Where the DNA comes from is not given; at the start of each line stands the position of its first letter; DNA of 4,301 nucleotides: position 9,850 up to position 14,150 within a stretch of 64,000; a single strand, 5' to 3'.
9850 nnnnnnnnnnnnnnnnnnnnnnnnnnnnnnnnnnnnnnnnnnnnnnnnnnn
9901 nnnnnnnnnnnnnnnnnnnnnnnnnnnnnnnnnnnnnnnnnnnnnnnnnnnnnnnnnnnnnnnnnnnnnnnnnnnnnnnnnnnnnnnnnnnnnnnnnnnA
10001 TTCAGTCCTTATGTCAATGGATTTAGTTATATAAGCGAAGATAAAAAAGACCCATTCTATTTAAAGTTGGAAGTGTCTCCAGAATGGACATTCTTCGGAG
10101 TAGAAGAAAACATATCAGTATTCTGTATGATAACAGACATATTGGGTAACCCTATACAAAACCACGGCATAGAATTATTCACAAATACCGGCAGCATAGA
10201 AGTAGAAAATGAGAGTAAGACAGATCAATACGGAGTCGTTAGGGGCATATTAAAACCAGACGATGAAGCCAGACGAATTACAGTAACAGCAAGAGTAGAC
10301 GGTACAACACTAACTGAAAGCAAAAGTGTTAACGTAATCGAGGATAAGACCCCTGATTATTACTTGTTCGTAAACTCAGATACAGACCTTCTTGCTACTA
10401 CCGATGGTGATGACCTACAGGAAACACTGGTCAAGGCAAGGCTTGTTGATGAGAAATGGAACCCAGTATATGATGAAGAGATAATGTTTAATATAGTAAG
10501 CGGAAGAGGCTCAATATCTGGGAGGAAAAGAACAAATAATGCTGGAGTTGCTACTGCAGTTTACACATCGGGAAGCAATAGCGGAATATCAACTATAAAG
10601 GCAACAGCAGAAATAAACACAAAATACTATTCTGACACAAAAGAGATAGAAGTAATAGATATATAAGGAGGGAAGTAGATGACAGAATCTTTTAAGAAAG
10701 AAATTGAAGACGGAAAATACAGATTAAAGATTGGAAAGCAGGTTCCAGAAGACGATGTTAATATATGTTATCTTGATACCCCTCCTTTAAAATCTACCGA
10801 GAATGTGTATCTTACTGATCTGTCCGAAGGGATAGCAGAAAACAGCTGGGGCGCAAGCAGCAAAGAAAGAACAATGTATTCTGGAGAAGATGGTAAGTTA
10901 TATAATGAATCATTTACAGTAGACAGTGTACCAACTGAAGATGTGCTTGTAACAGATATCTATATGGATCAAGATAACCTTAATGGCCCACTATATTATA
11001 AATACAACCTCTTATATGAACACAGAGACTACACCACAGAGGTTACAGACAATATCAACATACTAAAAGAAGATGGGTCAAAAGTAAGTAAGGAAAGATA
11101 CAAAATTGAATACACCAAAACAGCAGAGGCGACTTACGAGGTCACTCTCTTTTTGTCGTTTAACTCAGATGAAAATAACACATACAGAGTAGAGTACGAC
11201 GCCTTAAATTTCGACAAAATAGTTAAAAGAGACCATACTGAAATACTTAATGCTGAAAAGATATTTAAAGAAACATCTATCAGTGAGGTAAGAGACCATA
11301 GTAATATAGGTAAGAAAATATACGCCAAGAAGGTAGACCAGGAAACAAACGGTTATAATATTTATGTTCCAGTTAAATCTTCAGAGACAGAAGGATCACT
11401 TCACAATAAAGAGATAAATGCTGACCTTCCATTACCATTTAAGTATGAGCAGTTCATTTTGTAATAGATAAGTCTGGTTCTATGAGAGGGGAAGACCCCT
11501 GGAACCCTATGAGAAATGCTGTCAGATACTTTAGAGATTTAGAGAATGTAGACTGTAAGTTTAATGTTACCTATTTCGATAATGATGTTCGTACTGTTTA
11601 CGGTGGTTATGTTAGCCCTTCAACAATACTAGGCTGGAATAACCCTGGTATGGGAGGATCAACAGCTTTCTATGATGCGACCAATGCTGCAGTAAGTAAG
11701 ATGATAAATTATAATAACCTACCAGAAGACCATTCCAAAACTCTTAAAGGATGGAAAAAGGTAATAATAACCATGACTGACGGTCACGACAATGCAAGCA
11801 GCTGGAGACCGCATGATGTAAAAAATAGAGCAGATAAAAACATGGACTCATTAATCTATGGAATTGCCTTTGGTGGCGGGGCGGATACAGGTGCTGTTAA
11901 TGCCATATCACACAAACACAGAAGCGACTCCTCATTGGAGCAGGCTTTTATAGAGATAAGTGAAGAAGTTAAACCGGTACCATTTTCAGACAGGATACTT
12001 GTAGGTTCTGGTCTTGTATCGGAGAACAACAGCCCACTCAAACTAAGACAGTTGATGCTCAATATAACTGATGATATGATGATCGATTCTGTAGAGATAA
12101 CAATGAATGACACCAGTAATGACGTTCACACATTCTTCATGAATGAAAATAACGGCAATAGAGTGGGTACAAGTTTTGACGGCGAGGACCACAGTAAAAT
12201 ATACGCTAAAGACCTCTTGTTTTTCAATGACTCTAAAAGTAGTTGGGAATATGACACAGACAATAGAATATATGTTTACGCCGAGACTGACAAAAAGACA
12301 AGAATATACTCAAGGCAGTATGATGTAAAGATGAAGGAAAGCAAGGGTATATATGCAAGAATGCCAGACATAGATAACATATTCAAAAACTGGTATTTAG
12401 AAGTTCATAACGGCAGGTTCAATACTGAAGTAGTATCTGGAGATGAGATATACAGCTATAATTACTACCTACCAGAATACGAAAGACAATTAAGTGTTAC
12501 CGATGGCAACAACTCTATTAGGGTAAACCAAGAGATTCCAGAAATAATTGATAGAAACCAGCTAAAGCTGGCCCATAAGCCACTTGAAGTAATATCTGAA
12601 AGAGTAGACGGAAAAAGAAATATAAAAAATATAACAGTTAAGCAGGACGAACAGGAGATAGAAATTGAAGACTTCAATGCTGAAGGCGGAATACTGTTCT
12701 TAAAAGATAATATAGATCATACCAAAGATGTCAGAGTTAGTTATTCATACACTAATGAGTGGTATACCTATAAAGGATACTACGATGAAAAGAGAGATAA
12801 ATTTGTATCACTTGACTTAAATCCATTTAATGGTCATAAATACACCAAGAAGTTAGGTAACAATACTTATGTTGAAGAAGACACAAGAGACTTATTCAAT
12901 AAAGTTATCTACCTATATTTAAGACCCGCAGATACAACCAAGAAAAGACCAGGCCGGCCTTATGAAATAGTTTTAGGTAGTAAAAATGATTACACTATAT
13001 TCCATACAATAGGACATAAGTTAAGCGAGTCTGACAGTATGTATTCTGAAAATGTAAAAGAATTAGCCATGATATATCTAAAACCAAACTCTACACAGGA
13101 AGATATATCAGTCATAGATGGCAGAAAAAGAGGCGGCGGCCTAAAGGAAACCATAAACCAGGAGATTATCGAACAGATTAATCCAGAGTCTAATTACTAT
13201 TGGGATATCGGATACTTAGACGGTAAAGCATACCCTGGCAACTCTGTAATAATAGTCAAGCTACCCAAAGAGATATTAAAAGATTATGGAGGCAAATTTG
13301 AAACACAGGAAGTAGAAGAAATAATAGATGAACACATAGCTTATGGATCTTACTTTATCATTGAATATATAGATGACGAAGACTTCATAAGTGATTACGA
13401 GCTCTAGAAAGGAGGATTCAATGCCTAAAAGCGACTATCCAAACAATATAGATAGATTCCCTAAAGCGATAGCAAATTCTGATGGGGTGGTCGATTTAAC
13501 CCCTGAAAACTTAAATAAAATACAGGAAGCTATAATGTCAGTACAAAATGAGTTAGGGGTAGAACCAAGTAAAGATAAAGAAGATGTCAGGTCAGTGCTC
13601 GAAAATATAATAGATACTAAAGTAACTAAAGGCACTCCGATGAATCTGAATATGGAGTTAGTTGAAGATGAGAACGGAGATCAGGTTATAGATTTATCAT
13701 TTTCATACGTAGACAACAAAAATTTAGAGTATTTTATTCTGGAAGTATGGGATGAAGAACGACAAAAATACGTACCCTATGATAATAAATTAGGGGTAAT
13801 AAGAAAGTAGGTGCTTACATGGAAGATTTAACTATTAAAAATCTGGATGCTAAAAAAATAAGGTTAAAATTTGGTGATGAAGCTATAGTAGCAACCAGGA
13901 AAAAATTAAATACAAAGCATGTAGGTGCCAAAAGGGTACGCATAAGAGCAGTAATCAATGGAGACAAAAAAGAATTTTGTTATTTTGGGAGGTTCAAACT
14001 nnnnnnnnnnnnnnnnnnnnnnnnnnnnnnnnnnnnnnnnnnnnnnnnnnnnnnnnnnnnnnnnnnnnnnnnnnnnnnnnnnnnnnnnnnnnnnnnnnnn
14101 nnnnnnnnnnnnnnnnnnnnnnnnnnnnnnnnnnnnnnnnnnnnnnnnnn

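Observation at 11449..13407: A vWA/MIDAS-domain protein sits inside the baseplate–fiber structural block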

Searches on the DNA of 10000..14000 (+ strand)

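Call 11: search_dna_similar(query=window:10000-14000:+, collection=phages, mode=near, max_rows=20)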
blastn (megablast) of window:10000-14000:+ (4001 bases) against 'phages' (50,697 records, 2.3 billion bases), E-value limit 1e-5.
No match.
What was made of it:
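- Closest known: Bacillus phage 0305phi8-36 gp164. Different: The window phage comes from metagenomes, has no known host, and shows no nucleotide similarity to any deposited phage (call 11).
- Tried and rejected: Megablast of 10000-14000 against 50,697 phage records found no match (call 11).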
